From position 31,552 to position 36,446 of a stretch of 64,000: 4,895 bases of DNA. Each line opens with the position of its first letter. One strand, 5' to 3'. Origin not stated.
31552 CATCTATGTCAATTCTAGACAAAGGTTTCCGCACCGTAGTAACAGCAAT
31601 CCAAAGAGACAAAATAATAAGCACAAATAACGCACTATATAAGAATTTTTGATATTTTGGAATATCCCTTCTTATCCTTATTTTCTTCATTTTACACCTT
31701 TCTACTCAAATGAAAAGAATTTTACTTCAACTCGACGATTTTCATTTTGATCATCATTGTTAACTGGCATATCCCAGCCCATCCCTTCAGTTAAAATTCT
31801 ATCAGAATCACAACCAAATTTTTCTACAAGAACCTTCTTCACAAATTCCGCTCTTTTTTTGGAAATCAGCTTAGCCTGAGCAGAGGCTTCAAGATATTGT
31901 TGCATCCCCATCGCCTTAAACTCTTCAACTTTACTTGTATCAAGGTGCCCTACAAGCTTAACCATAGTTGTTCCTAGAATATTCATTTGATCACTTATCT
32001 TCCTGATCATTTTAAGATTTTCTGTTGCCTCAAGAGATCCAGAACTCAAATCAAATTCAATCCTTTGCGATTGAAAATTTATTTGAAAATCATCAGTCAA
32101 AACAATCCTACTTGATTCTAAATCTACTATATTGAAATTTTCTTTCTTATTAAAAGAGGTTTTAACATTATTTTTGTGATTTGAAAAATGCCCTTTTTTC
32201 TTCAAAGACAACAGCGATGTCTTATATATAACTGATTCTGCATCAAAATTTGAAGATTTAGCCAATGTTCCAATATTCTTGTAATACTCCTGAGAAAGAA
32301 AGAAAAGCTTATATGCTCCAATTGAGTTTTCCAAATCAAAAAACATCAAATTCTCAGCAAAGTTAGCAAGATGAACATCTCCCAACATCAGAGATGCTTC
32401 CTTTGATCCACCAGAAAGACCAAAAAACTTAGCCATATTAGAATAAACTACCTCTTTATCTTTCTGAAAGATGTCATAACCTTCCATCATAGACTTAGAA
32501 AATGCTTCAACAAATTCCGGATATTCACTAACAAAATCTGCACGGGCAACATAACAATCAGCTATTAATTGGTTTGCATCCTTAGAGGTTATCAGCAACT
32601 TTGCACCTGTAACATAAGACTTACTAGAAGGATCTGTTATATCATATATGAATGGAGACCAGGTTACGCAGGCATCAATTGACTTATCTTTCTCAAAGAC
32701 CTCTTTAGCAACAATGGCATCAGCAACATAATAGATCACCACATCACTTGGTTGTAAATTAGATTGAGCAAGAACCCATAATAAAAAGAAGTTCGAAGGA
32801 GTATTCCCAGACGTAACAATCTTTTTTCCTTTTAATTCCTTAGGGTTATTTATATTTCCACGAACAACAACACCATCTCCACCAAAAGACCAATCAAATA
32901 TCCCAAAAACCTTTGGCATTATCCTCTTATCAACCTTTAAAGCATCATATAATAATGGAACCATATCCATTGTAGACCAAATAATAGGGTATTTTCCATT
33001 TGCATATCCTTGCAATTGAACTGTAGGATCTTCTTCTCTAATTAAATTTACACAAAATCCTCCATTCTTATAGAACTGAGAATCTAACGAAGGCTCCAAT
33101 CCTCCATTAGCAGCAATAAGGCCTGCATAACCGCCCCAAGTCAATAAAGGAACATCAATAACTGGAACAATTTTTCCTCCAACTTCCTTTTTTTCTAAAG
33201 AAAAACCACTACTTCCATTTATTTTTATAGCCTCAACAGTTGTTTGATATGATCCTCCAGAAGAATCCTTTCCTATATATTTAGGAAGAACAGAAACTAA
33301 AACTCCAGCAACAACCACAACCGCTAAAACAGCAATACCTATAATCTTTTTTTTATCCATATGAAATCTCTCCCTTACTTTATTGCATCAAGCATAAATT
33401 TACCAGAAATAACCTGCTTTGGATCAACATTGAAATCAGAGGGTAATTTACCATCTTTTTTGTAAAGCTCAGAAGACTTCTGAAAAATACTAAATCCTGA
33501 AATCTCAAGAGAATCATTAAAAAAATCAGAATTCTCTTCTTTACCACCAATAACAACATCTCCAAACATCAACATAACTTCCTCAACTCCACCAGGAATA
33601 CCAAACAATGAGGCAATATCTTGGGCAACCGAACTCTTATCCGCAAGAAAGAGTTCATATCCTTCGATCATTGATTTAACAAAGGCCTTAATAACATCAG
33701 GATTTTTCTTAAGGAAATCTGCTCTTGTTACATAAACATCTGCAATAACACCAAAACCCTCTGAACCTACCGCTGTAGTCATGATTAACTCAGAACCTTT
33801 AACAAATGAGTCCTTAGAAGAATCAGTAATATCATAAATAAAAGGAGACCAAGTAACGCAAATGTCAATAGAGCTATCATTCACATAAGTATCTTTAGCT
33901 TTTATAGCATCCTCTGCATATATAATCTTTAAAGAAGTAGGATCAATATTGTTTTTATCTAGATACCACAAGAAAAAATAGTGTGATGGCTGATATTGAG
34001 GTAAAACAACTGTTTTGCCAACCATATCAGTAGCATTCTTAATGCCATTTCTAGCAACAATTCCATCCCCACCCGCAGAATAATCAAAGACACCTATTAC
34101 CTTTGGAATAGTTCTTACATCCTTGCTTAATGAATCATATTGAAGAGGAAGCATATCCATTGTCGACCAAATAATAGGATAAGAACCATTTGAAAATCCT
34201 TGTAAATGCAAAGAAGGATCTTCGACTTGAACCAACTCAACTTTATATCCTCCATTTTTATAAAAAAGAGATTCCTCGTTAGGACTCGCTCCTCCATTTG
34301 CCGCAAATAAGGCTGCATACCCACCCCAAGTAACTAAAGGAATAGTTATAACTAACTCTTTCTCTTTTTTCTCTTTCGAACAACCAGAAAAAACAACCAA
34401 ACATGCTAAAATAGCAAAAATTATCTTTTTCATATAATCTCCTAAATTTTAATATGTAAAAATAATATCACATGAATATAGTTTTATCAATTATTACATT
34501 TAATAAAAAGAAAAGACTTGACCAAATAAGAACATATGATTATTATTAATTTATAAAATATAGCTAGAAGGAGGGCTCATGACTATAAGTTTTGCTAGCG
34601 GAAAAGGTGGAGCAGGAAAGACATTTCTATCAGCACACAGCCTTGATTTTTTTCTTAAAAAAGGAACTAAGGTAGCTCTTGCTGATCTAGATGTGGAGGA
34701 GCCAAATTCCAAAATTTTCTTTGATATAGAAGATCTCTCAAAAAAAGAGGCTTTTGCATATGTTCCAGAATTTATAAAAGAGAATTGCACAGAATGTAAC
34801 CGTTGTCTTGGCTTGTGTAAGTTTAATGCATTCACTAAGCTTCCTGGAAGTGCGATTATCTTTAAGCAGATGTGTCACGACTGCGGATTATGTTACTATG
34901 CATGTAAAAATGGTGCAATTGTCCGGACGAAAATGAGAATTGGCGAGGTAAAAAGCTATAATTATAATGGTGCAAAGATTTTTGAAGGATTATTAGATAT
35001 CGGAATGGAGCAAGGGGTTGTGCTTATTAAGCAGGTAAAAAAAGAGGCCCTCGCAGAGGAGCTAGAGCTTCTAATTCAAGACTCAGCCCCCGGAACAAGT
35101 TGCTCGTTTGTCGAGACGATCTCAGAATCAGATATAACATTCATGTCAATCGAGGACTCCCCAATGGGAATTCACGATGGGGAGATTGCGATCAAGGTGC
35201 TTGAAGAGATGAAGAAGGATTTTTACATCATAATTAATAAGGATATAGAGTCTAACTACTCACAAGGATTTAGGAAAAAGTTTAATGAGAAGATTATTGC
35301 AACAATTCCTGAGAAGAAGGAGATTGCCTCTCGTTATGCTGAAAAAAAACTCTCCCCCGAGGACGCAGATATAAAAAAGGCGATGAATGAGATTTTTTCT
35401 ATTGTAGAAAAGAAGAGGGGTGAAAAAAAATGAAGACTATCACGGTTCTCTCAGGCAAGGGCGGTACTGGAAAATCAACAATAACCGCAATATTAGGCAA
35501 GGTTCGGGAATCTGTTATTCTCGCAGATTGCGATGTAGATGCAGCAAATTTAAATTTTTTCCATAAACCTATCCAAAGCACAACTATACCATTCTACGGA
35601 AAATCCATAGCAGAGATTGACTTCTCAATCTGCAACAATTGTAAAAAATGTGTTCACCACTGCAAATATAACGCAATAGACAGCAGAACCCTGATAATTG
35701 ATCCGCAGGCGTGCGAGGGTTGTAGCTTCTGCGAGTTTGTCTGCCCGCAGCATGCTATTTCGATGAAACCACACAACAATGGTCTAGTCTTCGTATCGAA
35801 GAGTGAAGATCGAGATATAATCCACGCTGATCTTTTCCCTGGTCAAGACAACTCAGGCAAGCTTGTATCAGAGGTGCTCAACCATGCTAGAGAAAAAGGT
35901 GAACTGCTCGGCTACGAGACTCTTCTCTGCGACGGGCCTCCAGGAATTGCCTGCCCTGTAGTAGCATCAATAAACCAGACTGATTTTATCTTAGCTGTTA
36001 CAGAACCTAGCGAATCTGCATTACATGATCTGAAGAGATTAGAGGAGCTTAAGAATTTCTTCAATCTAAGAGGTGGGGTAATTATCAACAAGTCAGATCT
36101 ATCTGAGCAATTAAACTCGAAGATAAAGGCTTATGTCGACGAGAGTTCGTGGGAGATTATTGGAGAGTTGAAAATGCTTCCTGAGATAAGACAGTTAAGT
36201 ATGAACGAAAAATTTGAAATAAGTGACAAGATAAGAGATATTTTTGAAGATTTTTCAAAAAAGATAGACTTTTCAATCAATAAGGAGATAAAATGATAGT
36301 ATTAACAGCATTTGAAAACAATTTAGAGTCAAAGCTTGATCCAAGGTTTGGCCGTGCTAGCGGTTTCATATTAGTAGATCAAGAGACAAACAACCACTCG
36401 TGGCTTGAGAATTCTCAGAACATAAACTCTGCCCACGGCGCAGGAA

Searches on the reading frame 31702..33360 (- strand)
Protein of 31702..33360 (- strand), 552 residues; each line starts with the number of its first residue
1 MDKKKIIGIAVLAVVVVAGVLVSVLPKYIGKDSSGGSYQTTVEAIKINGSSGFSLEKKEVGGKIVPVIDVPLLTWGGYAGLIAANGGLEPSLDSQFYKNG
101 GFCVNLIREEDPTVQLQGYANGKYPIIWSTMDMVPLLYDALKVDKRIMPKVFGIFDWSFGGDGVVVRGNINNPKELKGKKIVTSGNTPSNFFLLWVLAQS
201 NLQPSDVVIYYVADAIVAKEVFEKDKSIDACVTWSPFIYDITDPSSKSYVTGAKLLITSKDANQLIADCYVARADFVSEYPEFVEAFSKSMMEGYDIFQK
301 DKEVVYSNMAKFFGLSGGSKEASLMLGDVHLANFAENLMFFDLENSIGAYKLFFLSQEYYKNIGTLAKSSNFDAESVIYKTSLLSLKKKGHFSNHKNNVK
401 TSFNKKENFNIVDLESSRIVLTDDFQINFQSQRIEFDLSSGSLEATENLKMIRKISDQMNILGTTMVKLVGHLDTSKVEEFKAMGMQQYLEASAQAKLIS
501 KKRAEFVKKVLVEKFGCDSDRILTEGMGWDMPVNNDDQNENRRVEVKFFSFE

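Call 28: search_protein_families(library=pfam, proteins=[window:31702-33360:-], max_evalue=0.00001)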
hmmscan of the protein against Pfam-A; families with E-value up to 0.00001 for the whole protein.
window:31702-33360:- (552 aa): 2 families
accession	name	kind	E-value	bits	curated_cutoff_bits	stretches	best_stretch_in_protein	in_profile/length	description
PF00691.25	OmpA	-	3e-09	37.5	27.2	1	450-543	15-95/98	OmpA family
PF09084.16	NMT1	-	1.4e-08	35.4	20.5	1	96-299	15-210/216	NMT1/THI5 like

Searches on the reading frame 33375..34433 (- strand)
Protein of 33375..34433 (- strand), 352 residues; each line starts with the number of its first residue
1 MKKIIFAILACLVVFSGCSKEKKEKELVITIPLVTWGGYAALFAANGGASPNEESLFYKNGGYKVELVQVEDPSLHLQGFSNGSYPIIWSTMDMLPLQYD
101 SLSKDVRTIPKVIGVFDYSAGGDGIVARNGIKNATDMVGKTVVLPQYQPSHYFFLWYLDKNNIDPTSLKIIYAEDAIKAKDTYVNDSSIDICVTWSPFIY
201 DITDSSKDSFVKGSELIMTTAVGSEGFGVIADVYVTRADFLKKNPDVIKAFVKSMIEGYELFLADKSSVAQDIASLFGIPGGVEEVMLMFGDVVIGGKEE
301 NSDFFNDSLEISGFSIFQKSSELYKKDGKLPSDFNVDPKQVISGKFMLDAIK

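Call 28: search_protein_families(library=pfam, proteins=[window:33375-34433:-], max_evalue=0.00001)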
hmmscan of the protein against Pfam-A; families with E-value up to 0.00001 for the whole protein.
window:33375-34433:- (352 aa): 1 family
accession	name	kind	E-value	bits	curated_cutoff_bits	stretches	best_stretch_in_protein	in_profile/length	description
PF09084.16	NMT1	-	1.2e-09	38.8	20.5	1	57-265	15-212/216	NMT1/THI5 like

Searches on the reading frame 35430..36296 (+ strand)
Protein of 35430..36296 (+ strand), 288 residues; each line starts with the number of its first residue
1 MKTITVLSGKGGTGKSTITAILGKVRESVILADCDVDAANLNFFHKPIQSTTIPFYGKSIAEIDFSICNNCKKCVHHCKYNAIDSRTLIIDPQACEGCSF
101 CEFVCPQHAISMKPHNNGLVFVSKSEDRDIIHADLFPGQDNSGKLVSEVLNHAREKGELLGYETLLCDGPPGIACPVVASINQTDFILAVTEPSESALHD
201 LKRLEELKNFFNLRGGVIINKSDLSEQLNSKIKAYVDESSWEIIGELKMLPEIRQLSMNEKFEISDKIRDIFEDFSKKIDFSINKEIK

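Call 15: search_protein_families(library=pfam, proteins=[window:35430-36296:+], max_evalue=0.0001)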
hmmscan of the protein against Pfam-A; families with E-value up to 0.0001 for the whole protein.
window:35430-36296:+ (288 aa): 9 families
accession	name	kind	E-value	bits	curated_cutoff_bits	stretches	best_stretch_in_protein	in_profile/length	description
PF01656.29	CbiA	-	1.6e-10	41.5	25.4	1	4-258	1-120/125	CobQ/CobB/MinD/ParA nucleotide binding domain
PF12838.12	Fer4_7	-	2.5e-09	37.9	27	0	95-116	2-23/52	4Fe-4S dicluster domain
PF00037.32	Fer4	-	8.3e-09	35.4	21.1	1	89-111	2-24/24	4Fe-4S binding domain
PF10609.15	ParA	-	8.2e-08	32.4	27.1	0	2-23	4-25/246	NUBPL iron-transfer P-loop NTPase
PF14697.11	Fer4_21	-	6.8e-06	26.6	35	1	61-112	1-59/59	4Fe-4S dicluster domain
PF13237.11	Fer4_10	-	2e-05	24.9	25.5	0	88-113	2-29/53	4Fe-4S dicluster domain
PF12837.12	Fer4_6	-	2.2e-05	24.6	25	0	90-110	4-24/24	4Fe-4S binding domain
PF13187.11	Fer4_9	-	7.4e-05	23.1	27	0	68-110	2-52/52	4Fe-4S dicluster domain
PF13484.11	Fer4_16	-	8.9e-05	23.6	30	0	95-113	2-20/66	4Fe-4S double cluster binding domain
